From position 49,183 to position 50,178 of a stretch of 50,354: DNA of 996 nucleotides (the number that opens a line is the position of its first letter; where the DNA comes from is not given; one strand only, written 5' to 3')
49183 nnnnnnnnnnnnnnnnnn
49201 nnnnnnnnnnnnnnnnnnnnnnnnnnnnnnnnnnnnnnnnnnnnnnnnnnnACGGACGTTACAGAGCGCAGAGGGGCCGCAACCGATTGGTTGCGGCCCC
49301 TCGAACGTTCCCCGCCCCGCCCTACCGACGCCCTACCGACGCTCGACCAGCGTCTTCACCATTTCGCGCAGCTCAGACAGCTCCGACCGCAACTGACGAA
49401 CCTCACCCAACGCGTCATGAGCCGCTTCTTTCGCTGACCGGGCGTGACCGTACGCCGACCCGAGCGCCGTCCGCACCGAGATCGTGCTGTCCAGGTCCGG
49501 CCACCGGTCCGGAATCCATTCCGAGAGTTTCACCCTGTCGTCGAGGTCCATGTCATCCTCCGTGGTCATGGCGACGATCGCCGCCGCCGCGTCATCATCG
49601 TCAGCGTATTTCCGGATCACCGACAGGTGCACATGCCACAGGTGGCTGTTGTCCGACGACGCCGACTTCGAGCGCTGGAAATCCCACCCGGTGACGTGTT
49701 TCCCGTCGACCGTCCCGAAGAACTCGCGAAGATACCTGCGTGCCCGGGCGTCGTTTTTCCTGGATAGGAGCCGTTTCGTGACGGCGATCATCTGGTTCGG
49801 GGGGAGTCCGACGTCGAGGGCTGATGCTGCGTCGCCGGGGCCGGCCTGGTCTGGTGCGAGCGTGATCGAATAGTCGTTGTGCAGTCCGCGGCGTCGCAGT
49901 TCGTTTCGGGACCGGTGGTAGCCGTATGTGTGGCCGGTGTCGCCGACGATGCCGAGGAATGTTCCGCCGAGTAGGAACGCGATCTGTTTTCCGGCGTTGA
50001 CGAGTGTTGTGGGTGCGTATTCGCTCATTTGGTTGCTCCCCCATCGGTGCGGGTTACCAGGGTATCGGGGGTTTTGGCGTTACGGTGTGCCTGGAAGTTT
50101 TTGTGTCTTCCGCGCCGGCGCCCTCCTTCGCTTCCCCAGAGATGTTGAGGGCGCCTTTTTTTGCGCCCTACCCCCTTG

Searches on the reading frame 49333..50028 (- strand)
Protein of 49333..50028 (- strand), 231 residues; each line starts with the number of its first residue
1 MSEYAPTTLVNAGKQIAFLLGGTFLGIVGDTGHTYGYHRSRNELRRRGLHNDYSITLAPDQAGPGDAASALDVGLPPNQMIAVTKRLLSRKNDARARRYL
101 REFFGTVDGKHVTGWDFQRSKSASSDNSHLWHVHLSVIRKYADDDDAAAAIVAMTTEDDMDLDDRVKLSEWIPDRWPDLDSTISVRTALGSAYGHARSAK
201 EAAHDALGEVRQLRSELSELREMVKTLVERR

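Call 38: search_protein_families(library=pfam, proteins=[window:49333-50028:-], max_evalue=0.001)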
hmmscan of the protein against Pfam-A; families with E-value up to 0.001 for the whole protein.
window:49333-50028:- (231 aa): 0 families

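Call 39: search_protein_families(library=phrogs, proteins=[window:49333-50028:-], max_evalue=0.001)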
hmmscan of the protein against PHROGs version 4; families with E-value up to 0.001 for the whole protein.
window:49333-50028:- (231 aa): 0 families

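Call 74: search_dna_similar(query=window:49333-50028:-, collection=phages, mode=protein, max_rows=10, max_evalue=0.001)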
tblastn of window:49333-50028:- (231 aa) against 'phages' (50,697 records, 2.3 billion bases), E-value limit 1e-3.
Records with a match: 1; places in all: 1; records where one place covers at least 80% of the query: 0.
Best place of each record, by identity: <60% 1.
By first word of the organism name: Micromonospora 1.
By host as written in the record: Micromonospora carbonacea str. Africana 1.
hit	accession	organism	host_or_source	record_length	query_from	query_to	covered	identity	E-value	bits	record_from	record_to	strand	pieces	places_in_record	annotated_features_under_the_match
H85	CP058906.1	Micromonospora phage pMLP1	Micromonospora carbonacea str. Africana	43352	25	139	50%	34.4%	2e-6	54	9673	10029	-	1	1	record has no annotation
